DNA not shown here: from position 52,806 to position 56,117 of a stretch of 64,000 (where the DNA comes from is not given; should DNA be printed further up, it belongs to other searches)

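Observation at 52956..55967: PilB/GspE secretion ATPase with two complete ATPase modules in one 1003-aa polypeptide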

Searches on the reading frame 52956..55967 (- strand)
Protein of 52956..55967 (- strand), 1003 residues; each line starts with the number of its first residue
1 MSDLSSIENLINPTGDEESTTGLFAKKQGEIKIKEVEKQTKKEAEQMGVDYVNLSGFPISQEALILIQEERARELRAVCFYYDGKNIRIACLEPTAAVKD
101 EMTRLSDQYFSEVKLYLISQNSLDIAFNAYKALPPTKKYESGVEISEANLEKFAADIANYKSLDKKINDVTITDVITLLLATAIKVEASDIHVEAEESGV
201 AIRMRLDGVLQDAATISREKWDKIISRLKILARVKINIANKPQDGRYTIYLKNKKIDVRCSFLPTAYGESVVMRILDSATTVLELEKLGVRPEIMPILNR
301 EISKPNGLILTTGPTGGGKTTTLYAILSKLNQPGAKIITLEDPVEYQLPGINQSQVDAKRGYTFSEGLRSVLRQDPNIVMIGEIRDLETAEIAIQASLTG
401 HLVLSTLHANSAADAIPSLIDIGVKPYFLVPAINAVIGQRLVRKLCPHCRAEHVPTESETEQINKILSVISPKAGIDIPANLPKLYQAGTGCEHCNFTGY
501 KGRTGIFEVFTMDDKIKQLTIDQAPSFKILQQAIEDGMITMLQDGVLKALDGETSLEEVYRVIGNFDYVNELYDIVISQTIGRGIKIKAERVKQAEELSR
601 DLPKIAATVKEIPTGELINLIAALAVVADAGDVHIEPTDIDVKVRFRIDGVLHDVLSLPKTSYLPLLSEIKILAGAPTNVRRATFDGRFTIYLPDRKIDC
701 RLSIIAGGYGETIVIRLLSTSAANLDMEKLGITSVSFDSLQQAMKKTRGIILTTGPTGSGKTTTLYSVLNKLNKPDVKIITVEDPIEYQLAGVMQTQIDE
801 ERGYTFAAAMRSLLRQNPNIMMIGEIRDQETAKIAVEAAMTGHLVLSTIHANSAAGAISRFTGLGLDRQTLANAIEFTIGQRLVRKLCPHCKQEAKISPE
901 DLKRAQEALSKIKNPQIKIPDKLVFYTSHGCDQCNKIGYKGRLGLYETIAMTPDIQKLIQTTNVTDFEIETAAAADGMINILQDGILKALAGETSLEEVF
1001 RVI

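Call 5: search_protein_families(library=pfam, proteins=[window:52956-55967:-], max_evalue=0.01)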
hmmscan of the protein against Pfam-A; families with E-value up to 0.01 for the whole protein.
window:52956-55967:- (1003 aa): 30 families (the best 25 are shown)
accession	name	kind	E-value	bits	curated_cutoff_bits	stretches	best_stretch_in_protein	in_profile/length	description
PF00437.27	T2SSE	-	2.1e-232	770.8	24.9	2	169-561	5-370/370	Type II/IV secretion system protein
PF25199.1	nSTAND_NTPase5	-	7.2e-10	39.3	34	1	724-789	16-83/145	Novel STAND NTPase 5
PF13401.12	AAA_22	-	2.7e-09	37.8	27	1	746-785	3-42/130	AAA domain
PF20720.3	nSTAND3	-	1.5e-07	31.7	27.2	1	739-787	9-56/155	Novel STAND NTPase 3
PF13173.12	AAA_14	-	3.4e-07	30.7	27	0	749-841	3-86/129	AAA domain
PF12775.13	AAA_7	-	4.2e-07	30.1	25.8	1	734-782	19-67/181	P-loop containing dynein motor region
PF13604.12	AAA_30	-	2.5e-06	27.8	27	0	740-780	10-50/191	AAA domain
PF03215.21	Rad17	-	3.1e-06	27.7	23.8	0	738-776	38-72/186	Rad17 P-loop domain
PF00004.35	AAA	-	3.2e-06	28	21.2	0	751-826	1-66/131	ATPase family associated with various cellular activities (AAA)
PF13662.12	Toprim_4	-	1e-05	26.1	25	0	723-779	29-81/85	Toprim domain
PF13191.12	AAA_16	-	2.1e-05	25.5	32.6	0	740-779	12-55/167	AAA ATPase domain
PF13555.12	AAA_29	-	2.6e-05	24.3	27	0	736-765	11-39/61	P-loop containing region of AAA domain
PF00005.33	ABC_tran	-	3.2e-05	25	25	0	752-820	15-70/137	ABC transporter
PF04851.21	ResIII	-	3.6e-05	24.2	22.5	0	738-782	13-59/164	Type III restriction enzyme, res subunit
PF05157.20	MshEN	-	5.6e-05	23.5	23.1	1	48-131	2-84/90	MshEN domain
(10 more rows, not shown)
